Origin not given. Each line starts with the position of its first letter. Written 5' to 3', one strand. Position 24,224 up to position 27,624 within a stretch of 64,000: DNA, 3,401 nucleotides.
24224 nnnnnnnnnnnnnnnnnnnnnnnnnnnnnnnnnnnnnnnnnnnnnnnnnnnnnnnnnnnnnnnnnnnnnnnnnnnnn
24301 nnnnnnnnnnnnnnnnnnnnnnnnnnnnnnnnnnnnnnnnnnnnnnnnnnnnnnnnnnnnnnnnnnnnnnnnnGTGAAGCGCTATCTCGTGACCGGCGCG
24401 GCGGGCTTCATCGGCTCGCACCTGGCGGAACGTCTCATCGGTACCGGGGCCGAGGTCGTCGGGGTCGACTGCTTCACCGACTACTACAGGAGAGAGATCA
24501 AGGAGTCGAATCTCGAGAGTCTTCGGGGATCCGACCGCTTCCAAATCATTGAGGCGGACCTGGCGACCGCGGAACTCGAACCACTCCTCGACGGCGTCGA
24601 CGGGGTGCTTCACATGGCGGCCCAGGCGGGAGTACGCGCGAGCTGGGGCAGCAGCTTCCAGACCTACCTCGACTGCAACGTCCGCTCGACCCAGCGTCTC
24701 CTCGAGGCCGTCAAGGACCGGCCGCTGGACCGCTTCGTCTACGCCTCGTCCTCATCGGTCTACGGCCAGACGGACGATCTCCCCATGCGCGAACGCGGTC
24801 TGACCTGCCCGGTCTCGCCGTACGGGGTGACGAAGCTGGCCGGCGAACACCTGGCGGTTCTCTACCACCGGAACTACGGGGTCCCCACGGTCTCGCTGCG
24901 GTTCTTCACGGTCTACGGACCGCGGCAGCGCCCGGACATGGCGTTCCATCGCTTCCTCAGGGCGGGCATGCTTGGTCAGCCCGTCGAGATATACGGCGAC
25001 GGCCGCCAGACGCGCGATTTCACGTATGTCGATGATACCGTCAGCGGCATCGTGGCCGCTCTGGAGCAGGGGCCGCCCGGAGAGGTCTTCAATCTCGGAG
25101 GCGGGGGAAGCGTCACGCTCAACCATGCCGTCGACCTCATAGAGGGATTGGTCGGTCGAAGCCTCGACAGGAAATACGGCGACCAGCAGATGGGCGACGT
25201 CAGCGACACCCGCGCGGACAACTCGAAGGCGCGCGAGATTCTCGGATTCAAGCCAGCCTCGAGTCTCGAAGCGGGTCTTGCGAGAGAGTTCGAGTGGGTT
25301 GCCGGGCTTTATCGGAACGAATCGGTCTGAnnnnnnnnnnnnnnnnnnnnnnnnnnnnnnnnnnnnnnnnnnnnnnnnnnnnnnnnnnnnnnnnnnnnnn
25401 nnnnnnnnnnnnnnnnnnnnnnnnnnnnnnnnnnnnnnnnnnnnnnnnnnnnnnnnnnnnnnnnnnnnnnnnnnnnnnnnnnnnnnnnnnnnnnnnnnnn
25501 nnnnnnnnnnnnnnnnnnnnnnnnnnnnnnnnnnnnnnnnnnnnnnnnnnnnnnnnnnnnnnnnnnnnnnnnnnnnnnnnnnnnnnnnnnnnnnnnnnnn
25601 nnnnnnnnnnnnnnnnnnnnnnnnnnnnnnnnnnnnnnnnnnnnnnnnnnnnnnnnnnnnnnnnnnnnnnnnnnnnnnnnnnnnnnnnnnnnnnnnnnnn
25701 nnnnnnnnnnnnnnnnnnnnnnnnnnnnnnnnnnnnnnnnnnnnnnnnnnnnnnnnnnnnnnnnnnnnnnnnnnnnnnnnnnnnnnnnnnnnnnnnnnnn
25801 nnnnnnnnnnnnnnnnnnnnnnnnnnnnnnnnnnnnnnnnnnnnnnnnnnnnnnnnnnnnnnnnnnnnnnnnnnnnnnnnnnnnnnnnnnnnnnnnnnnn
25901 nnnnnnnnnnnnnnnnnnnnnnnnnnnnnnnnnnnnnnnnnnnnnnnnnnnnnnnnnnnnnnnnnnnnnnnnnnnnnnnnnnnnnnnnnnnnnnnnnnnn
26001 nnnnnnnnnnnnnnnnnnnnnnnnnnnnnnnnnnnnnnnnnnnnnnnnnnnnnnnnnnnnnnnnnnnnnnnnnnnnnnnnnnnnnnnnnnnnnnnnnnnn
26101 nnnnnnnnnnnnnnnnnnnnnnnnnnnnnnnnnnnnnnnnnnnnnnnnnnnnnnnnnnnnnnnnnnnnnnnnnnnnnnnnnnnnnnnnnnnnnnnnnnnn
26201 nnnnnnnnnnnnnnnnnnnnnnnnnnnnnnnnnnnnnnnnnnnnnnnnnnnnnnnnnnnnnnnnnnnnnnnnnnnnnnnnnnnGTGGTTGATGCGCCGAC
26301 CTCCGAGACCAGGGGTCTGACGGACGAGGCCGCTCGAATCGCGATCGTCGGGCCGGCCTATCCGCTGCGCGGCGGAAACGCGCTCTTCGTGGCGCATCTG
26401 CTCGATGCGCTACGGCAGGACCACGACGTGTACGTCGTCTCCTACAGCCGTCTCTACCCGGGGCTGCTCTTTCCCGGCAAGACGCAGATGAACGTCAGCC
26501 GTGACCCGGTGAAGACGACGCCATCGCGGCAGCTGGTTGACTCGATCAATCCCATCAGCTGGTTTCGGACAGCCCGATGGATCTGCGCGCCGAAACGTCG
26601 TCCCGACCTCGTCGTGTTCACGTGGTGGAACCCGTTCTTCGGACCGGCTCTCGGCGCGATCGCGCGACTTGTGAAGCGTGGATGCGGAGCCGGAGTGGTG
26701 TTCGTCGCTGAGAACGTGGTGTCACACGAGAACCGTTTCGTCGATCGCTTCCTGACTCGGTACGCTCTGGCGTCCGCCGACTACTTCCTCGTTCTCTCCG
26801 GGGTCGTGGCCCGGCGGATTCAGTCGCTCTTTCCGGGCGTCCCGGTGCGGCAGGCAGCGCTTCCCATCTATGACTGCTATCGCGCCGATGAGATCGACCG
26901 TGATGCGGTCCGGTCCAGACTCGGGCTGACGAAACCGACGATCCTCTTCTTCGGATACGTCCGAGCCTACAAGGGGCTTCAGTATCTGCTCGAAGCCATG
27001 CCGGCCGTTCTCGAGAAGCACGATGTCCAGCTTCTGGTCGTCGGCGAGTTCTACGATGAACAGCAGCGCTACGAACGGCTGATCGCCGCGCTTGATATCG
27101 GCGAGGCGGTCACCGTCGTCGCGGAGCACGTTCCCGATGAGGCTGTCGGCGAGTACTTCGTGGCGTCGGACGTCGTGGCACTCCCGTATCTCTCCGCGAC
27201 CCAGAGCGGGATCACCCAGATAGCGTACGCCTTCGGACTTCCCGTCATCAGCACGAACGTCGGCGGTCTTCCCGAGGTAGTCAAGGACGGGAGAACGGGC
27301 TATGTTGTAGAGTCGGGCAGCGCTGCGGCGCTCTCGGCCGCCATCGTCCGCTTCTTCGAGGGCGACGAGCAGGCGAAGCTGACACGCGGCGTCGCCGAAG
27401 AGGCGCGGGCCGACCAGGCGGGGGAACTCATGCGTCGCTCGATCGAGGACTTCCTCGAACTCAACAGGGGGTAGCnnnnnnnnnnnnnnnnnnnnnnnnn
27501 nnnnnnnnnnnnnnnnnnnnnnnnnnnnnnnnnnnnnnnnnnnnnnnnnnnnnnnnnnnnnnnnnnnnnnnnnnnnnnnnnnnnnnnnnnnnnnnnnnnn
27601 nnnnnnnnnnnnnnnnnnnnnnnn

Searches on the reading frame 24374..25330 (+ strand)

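Call 73: search_protein_families(library=pfam, proteins=[window:24374-25330:+], max_evalue=0.00001)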
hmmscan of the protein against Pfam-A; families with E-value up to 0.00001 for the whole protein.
window:24374-25330:+ (318 aa): 8 families
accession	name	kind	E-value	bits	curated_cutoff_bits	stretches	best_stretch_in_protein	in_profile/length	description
PF01370.27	Epimerase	-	5.6e-59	199.9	20.9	1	5-242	2-240/240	NAD dependent epimerase/dehydratase family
PF16363.11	GDP_Man_Dehyd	-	4.3e-56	191.2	27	1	5-303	1-330/332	GDP-mannose 4,6 dehydratase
PF01073.25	3Beta_HSD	-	4.2e-20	72.4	22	1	5-230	1-229/280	3-beta hydroxysteroid dehydrogenase/isomerase family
PF07993.18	NAD_binding_4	-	2.5e-11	43.7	20.1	1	6-182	1-209/258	Male sterility protein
PF04321.23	RmlD_sub_bind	-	1.3e-10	41.3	27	1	4-247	3-218/287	RmlD substrate binding domain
PF02719.21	Polysacc_synt_2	-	1.7e-08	34.5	20.2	1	5-254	2-241/293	Polysaccharide biosynthesis protein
PF08659.16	KR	-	8.4e-08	32.8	22.6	1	4-130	3-141/180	KR domain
PF13460.12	NAD_binding_10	-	2.2e-07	31.3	27.2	1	8-133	1-105/184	NAD(P)H-binding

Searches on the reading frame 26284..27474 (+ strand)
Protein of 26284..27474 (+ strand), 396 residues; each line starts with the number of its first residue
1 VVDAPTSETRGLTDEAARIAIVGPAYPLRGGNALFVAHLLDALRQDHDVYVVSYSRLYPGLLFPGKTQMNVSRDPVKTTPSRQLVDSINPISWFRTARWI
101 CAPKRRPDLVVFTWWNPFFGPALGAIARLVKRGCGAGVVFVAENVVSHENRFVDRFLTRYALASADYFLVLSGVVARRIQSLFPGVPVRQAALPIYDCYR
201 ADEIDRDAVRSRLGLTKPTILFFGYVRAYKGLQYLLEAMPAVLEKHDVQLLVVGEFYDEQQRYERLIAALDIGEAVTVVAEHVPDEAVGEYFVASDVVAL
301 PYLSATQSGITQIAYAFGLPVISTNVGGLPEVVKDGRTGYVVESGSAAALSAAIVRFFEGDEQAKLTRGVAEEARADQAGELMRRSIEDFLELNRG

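Call 73: search_protein_families(library=pfam, proteins=[window:26284-27474:+], max_evalue=0.00001)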
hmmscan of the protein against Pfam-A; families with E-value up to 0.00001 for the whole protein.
window:26284-27474:+ (396 aa): 3 families
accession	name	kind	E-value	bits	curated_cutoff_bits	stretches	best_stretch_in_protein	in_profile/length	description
PF13692.12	Glyco_trans_1_4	-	5.9e-29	101.6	27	1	217-358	1-140/142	Glycosyl transferases group 1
PF00534.26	Glycos_transf_1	-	7.7e-27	94.4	26.4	1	211-364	9-162/172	Glycosyl transferases group 1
PF13579.12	Glyco_trans_4_4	-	6.8e-07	30.2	29.7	1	30-194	1-156/158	Glycosyl transferase 4-like domain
